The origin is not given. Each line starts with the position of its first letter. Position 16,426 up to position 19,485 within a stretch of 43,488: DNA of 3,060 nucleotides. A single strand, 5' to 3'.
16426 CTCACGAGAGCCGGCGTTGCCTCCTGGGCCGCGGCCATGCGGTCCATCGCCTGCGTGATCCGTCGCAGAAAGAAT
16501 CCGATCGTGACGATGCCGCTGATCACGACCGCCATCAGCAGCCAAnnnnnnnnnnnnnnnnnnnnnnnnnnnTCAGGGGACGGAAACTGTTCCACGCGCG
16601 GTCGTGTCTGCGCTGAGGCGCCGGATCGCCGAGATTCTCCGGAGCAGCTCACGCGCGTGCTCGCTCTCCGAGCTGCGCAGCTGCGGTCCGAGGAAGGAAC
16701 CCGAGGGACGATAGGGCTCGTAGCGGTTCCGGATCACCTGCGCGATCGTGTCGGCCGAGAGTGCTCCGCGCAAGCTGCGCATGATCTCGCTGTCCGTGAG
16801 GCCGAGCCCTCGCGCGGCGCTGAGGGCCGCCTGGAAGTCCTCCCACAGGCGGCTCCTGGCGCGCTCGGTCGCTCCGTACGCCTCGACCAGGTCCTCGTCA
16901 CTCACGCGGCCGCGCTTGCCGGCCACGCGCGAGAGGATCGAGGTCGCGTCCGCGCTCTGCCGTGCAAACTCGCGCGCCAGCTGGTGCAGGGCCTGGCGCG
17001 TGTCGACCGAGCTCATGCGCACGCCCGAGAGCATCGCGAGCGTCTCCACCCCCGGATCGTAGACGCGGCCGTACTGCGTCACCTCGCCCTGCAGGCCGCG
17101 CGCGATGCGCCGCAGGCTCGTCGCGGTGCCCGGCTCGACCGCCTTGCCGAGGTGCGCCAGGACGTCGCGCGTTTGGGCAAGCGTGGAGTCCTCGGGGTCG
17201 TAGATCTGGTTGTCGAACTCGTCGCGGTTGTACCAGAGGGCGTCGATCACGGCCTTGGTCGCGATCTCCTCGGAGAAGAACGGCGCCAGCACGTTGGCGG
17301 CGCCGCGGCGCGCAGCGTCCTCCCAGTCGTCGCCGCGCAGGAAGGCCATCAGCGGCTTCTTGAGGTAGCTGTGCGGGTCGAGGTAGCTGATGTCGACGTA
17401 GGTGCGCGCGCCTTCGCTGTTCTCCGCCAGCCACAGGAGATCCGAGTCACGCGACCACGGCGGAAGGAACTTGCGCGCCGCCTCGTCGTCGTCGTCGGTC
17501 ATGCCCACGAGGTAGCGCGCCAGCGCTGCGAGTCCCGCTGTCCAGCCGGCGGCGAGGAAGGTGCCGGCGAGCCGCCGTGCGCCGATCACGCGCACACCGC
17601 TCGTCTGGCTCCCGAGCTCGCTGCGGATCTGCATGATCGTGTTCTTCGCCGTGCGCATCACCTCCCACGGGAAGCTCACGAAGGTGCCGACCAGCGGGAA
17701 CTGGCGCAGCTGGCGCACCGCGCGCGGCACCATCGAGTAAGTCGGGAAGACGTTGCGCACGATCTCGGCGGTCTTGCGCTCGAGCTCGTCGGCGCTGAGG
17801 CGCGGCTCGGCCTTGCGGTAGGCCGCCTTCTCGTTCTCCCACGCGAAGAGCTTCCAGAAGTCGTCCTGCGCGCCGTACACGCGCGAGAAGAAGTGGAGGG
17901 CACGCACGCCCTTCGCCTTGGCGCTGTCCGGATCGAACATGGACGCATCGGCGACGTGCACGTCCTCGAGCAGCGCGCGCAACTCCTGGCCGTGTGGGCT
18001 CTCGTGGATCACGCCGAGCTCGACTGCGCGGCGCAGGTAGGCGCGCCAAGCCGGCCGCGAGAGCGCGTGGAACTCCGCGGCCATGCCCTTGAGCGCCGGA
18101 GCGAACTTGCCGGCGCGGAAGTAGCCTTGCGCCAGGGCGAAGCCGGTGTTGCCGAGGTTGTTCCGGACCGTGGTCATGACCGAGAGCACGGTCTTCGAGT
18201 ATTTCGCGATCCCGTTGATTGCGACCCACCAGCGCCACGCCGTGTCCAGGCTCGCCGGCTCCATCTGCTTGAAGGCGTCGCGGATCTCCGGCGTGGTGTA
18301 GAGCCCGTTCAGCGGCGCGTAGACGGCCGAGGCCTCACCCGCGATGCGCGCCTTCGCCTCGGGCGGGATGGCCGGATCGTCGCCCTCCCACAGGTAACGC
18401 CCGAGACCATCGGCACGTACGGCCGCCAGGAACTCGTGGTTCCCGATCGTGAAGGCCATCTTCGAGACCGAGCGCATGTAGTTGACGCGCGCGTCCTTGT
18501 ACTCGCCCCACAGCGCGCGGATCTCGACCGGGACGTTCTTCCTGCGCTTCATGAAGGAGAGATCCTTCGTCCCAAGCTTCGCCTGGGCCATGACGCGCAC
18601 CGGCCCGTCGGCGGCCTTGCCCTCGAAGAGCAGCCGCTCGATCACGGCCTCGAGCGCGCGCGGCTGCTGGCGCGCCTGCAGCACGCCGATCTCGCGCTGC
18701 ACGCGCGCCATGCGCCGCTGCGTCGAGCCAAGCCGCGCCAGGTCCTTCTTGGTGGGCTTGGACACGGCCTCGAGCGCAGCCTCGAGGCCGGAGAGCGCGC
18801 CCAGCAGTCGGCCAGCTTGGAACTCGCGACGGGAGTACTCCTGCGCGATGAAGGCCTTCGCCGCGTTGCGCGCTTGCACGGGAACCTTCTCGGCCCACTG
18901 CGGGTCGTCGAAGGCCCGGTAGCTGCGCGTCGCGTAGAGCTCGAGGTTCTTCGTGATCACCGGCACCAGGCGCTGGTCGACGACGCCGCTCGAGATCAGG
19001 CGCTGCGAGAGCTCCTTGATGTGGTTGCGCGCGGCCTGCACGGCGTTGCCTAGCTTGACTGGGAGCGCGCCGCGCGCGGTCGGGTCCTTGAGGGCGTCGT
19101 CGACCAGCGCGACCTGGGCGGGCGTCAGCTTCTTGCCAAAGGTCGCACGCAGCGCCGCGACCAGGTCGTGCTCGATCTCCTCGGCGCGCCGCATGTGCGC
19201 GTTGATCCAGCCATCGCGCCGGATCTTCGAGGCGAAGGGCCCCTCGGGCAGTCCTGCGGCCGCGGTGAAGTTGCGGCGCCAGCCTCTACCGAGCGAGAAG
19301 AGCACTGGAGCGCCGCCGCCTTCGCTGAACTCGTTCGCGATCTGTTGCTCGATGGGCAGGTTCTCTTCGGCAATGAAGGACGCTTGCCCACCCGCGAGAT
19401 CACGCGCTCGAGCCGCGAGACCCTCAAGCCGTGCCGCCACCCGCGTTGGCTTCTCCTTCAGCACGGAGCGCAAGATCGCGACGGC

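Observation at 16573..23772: Giant 2,399-codon ORF with polyvalent-protein architecture, in the position of an ejected internal virion protein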

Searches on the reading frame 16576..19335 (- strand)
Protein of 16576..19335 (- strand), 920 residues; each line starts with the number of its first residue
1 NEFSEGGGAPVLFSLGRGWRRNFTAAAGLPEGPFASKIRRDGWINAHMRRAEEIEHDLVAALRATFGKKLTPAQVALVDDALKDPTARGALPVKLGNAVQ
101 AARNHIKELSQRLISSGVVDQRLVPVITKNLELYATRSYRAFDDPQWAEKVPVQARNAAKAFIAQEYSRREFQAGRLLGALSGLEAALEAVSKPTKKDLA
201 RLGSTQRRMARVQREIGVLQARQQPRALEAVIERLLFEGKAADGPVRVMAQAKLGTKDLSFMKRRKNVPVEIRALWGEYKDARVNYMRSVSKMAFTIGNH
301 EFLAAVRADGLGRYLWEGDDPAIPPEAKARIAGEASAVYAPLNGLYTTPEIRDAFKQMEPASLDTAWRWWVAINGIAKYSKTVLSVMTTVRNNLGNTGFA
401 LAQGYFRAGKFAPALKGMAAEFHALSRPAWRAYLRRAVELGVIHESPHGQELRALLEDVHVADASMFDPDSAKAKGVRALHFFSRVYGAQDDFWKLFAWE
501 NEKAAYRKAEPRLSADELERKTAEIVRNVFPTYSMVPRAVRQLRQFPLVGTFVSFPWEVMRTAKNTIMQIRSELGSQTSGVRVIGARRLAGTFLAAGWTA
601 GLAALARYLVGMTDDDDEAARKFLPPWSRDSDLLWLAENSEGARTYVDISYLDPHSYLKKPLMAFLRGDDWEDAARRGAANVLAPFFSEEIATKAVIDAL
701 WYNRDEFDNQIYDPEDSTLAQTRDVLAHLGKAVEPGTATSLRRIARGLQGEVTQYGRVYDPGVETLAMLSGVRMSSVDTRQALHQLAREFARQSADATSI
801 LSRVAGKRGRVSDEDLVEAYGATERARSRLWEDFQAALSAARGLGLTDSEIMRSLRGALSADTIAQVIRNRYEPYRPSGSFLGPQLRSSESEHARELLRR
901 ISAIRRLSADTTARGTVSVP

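Call 40: find_homologous_proteins(query=window:16576-19335:-, max_evalue=0.00001)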
Query window:16576-19335:- (920 aa): 129 proteins with E <= 0.00001 among 8000 candidates; the best 120 are listed.
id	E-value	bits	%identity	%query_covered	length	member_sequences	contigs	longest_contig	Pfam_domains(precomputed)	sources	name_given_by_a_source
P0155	3.5e-204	699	42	93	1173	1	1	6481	-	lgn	-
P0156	4.4e-202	692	40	95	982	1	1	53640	-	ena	-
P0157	1.2e-197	677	41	99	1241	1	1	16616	-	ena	-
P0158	2.0e-196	673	41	94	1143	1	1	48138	-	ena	-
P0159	3.7e-196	672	41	97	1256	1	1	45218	-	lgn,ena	-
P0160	7.0e-196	671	42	99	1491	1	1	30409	-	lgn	-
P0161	2.1e-192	660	41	96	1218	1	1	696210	-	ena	-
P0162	4.2e-191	655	43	74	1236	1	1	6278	-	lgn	-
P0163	5.3e-191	655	40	94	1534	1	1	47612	-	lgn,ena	-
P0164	7.6e-191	655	39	96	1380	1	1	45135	-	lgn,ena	-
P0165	4.9e-190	652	40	93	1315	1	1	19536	-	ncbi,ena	-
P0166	1.1e-189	651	44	74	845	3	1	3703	-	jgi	-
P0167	2.1e-189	650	40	97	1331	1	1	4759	-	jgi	jgi:broad specificity phosphatase PhoE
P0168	2.6e-189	649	43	74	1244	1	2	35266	-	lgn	-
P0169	1.4e-187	644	42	91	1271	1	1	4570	-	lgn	-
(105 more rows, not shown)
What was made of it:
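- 16576..19335 (-): C module (aa 1480-2399): conserved all-alpha module of virion proteins and likely carrier/packaging part. 129 database homologues (call 40).
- Closest known: T7 gp13-gp16 and P22 gp7/gp20/gp16 ejection proteins. Same: Some C-module relatives carry an N-terminal SLT lytic transglycosylase, as T7 gp16 does (call 40).
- C-module proteins with ART-PolyVal, GGDEF, SLT or RadC at the N terminus (call 40).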

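Call 51: find_encoding_contigs(protein=P0159, flank=10000, max_places=1)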
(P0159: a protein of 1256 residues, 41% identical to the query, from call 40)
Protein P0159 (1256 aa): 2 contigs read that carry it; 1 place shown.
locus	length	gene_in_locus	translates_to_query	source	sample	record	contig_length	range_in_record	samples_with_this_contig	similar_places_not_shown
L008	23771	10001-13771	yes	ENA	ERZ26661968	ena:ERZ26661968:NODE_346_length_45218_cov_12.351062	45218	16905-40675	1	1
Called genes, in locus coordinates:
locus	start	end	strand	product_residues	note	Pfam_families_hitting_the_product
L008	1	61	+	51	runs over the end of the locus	-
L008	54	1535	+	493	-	-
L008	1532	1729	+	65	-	-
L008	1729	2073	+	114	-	-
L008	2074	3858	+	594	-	-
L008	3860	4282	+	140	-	-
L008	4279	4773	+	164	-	-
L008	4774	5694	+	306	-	-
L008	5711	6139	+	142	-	-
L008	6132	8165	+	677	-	PF12708:Pect-lyase_RHGA_epim (weak), PF05048:NosD (weak), PF13229:Beta_helix, PF05048:NosD (weak), PF13229:Beta_helix (weak)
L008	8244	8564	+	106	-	-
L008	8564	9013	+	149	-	-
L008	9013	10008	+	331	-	-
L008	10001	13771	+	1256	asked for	-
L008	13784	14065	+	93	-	-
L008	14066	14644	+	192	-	-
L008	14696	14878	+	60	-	-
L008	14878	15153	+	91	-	-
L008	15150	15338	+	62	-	-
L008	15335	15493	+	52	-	-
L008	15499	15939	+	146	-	-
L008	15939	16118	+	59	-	-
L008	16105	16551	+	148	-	PF18925:DUF5675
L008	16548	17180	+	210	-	-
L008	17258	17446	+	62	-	PF05930:Phage_AlpA (weak), PF12728:HTH_17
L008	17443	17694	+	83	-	-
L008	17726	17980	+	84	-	-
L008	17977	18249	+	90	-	PF27050:Phage_P22_Y8K6 (weak)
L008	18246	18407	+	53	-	-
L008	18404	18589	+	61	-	-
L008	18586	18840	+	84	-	-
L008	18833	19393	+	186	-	PF07352:Phage_Mu_Gam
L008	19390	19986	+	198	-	-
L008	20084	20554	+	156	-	-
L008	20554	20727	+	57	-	-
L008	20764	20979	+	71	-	-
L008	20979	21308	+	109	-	-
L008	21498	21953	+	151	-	PF06147:DUF968 (weak)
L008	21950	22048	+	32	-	-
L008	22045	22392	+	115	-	PF05866:RusA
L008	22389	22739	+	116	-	-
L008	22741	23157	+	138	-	PF18066:Phage_ABA_S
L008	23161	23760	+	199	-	-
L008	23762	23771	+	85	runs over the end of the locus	-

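Call 52: find_encoding_contigs(protein=P0160, flank=10000, max_places=1)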
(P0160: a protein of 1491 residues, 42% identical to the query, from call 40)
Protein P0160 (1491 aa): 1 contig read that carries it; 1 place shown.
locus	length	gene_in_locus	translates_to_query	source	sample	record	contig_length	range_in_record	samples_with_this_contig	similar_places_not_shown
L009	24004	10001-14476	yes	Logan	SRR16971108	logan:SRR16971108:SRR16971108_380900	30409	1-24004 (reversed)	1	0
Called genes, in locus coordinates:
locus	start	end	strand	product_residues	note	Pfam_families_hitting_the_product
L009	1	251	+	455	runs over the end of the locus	-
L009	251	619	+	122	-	-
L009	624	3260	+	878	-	PF20434:BD-FAE (faint)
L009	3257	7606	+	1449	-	-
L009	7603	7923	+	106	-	-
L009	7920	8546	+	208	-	-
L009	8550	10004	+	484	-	-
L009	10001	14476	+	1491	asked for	-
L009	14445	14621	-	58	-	-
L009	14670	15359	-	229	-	-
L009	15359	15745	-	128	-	-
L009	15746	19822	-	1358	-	-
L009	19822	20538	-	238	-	-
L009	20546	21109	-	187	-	-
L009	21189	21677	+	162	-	-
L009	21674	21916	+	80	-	-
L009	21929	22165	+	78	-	-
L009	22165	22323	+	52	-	-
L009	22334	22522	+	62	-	-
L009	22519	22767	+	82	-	-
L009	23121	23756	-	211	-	-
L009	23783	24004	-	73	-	?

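Call 59: predict_structure(alignment_id=A2)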
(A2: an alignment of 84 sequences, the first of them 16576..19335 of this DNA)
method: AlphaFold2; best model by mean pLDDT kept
length: 920 residues; sequences in the alignment: 84
mean_pLDDT: 89.0   pTM: 0.86
mean pLDDT of the five models: 89.0, 87.4, 84.5, 84.1, 83.2
residues with pLDDT >= 90: 626; 70-90: 222; 50-70: 48; < 50: 24
segments of 3 or more residues with pLDDT < 50: 1-12, 244-246, 464-466, 918-920
pLDDT, mean of each block of 10 residues (from residue 1): 39 70 92 95 95 95 95 94 93 97 96 94 89 82 86 95 89 86 90 85 90 87 83 84 50 79 81 93 92 94 97 96 96 89 95 82 83 85 90 94 96 94 93 96 73 58 56 84 90 97 98 98 97 92 82 87 96 98 98 94 96 95 91 94 94 88 77 73 67 88 91 96 94 91 95 86 94 94 95 96 95 97 96 96 96 96 95 93 94 95 95 67
secondary structure, 60 per line:
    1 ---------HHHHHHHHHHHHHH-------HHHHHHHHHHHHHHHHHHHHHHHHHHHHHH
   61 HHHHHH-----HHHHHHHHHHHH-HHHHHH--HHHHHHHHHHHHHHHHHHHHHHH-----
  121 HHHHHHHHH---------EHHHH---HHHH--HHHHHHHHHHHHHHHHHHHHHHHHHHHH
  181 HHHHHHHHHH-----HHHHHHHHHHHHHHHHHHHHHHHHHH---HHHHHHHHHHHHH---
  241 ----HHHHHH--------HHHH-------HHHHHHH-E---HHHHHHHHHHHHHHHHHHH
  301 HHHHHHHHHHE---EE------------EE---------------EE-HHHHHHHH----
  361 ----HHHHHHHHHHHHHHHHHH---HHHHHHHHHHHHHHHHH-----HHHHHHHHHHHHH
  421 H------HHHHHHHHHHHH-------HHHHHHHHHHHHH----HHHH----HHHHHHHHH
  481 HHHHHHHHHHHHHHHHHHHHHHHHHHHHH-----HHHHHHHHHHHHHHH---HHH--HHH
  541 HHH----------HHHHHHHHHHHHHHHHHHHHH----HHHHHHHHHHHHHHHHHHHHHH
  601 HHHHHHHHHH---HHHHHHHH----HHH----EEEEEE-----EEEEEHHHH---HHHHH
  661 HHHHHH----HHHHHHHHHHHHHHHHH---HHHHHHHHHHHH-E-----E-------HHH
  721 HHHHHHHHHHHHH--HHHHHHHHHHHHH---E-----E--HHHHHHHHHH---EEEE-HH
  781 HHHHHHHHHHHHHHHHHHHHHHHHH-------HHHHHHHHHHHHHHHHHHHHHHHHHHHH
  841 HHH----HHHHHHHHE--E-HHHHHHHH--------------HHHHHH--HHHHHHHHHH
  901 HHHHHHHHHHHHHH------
elements in order (helices of 4 or more, strands of 3 or more residues): H10-23 H31-66 H72-83 H85-90 H93-115 H121-129 H140-143 H147-150 H153-190 H196-221 H225-237 H245-250 H259-262 H270-276 H282-310 H349-356 H365-382 H386-402 H408-421 H428-439 H447-459 H464-467 H472-509 H515-529 H538-543 H554-574 H579-610 H614-621 E633-638 E644-648 H649-652 H656-666 H671-687 H691-702 H718-733 H736-748 H761-770 E774-777 H779-805 H813-843 H848-855 H861-868 H883-888 H891-914
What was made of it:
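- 16576..19335 (-): AF2 pLDDT 89 (call 59).
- The C module is large and all-alpha, like known ejection proteins (call 59).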

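Call 63: fold_search(model_id=the predicted structure, library=pdb)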
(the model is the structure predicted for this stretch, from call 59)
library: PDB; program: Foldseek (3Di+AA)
matches with E <= 10: 117; with E <= 0.001: 0
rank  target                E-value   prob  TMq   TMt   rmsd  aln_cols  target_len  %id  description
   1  7cun_G                3.9e-01  0.08  0.07  0.07  25.6       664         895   10  The structure of human Integrator-PP2A complex (released 2020-11-25)
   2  7tbk_A5               5.9e-01  0.09  0.10  0.08  32.4       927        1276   12  Composite structure of the dilated human nuclear pore complex (NPC) symmetric core generated with a 37A in situ cryo- (released 2022-06-15)
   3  7tbl_A5               9.2e-01  0.08  0.10  0.08  32.4       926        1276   11  Composite structure of the human nuclear pore complex (NPC) cytoplasmic face generated with a 12A cryo-ET map of the  (released 2022-06-22)
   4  6xu2_A                9.2e-01  0.06  0.09  0.08  30.3       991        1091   11  Human karyopherin RanBP5 (isoform-3) (released 2020-04-22)
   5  9jup                  1.2e+00  0.03  0.07  0.06  42.5      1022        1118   11  Structure of Arabidopsis thaliana ABCB1 with AMP-PNP bound in the outward-facing conformation (released 2025-03-05)
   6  3gi9_C                1.2e+00  0.06  0.06  0.10  29.7       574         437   10  Crystal Structure of ApcT Transporter Bound to 7F11 Monoclonal Fab Fragment (released 2009-08-18)
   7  9jyy_I                1.3e+00  0.08  0.12  0.09  30.8       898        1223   11  core proteins of mature T7 (released 2024-12-11)
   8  9hcj_L3               1.4e+00  0.04  0.05  0.06  34.4       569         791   11  D. discoideum nuclear pore complex (released 2024-12-25)
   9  8pg0_A                1.5e+00  0.04  0.07  0.10  26.5       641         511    8  Human OATP1B3 (released 2023-09-27)
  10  3gia                  1.9e+00  0.06  0.07  0.12  23.9       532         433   12  Crystal Structure of ApcT Transporter (released 2009-08-18)
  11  6xns_F                1.9e+00  0.07  0.07  0.12  25.6       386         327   13  C3_crown-05 (released 2020-12-23)
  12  9qws_A                1.9e+00  0.05  0.08  0.08  28.7       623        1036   10  Cryo-EM structure of the human UBR4/KCMF1/CALM1 complex (C-term dimer interface focused refinement) (released 2025-09-03)
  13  4rv1_B                2.1e+00  0.06  0.07  0.12  21.1       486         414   13  Crystal Structure of Engineered Protein. Northeast Structural Genomics Consortium (NESG) Target OR497. (released 2014-12-10)
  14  5hay_A                2.3e+00  0.04  0.07  0.09  31.1       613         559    8  Crystal structure of Chaetomium thermophilum Nup170 CTD Y905M L1007M L1183M V1292M mutant (released 2016-04-20)
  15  7lb8_B                2.4e+00  0.05  0.10  0.12  29.4       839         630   11  Structure of a ferrichrome importer FhuCDB from E. coli (released 2021-11-24)
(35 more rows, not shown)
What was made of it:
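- On T7 gp16-type internal core / ejection protein: T7 core 9jyy_I has E 1.3 and TM 0.12 (call 63).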

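Call 66: fold_search(model_id=the predicted structure, library=viral)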
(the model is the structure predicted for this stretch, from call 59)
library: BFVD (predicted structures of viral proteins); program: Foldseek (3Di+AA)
matches with E <= 10: 287; with E <= 0.001: 71
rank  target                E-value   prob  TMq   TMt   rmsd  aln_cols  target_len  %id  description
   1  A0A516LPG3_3          5.9e-36  1.00  0.61  0.52  11.1       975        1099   26  (no name in the UniProt tables at hand)
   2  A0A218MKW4            4.3e-33  1.00  0.74  0.58   7.7       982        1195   21  Uncharacterized protein [uncultured virus]
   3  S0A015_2              1.0e-31  1.00  0.72  0.70   9.3      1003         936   20  Uncharacterized protein [Cellulophaga phage phi19:3]
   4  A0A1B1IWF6            2.0e-28  1.00  0.73  0.47   9.0       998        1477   19  (no name in the UniProt tables at hand)
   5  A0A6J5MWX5            8.5e-24  1.00  0.36  0.30  33.0       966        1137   19  Large polyvalent protein associated domain-containing protein [uncultured Caudovirales phage]
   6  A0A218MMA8            9.2e-24  1.00  0.48  0.47  15.1       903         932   19  Large polyvalent protein associated domain-containing protein [uncultured virus]
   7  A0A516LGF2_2          2.8e-20  1.00  0.33  0.27  24.5      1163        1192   18  (no name in the UniProt tables at hand)
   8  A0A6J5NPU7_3          1.0e-16  1.00  0.56  0.45  11.3      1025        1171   16  Helicase/UvrB, N-terminal [uncultured Caudovirales phage]
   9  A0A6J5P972            1.9e-15  1.00  0.45  0.33  24.2      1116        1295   14  Uncharacterized protein [uncultured Caudovirales phage]
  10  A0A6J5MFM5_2          3.0e-14  1.00  0.46  0.44  14.8       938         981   14  ART-PolyVal-like domain-containing protein [uncultured Caudovirales phage]
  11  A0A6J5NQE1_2          5.0e-14  1.00  0.48  0.56  14.4       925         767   15  Zeta toxin domain containing protein [uncultured Caudovirales phage]
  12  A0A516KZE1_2          7.2e-14  1.00  0.33  0.38  14.6       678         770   18  (no name in the UniProt tables at hand)
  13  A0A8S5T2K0            3.3e-13  1.00  0.50  0.49  13.6       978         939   14  Large polyvalent protein associated domain-containing protein (Fragment) [Myoviridae sp. ct5ra14]
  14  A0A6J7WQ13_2          1.1e-10  1.00  0.44  0.42  25.1      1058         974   14  Large polyvalent protein associated domain-containing protein [uncultured Caudovirales phage]
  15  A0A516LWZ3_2          1.6e-10  1.00  0.45  0.36  13.8      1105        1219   13  (no name in the UniProt tables at hand)
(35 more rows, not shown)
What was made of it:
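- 16576..19335 (-): 71 BFVD fold matches (call 66).
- Foldseek match to the phi19:3 protein, E 1e-31, TM 0.72 (call 66).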

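Call 82: find_related_loci(query=window:16576-19335:-, collection=genome_contigs, flank=10000)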
Query window:16576-19335:- (920 aa) in genome_contigs; peptide patterns used: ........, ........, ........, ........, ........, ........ (x = any residue, [..] = any of these).
22 stretches matched a pattern, but none encodes a relative of the query by tblastn (E <= 1e-3).

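Call 83: find_related_loci(query=window:16576-19335:-, collection=viral_contigs, flank=10000)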
Query window:16576-19335:- (920 aa) in viral_contigs; peptide patterns used: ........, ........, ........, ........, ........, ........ (x = any residue, [..] = any of these).
1 stretches matched a pattern, but none encodes a relative of the query by tblastn (E <= 1e-3).
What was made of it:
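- Tried and rejected: Single-protein pattern scans of genome_contigs and viral_contigs found none (calls 82, 83).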

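Call 84: find_related_loci(query=A2, collection=viral_contigs, flank=10000)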
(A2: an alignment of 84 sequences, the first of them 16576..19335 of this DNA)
Query A2 (920 aa) in viral_contigs; peptide patterns used: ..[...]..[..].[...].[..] (x = any residue, [..] = any of these).
203 stretches matched a pattern; 183 encode a relative of the query (tblastn E <= 1e-3); the best 80 are kept; 80 distinct loci.
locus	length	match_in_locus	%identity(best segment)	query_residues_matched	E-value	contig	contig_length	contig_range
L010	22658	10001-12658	38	2-910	0e+0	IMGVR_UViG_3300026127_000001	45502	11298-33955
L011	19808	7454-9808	38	20-858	8e-171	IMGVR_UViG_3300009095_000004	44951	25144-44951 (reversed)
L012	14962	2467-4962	36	20-899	6e-161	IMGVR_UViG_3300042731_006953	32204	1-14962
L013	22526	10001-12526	41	20-907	4e-158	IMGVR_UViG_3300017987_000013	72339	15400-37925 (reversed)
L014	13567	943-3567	35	2-907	2e-156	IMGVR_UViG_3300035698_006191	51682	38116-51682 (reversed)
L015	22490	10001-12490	36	19-903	5e-153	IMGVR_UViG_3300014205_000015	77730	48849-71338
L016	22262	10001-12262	35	29-852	4e-151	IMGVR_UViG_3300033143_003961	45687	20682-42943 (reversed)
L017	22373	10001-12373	34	15-872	1e-147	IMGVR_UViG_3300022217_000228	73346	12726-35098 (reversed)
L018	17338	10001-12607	35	21-875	2e-147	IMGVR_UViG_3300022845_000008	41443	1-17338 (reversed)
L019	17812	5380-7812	38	14-875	3e-162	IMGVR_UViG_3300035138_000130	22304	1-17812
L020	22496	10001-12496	36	20-899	7e-161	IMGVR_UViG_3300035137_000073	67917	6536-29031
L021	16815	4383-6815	35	20-880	1e-139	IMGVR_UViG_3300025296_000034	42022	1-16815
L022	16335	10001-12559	33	19-906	9e-134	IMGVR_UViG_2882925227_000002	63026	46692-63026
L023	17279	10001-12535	34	21-900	2e-133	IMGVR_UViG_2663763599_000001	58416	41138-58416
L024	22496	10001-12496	39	17-898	5e-133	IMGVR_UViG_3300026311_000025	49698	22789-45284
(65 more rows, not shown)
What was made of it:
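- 16576..19335 (-): 183 IMG/VR loci (call 84).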
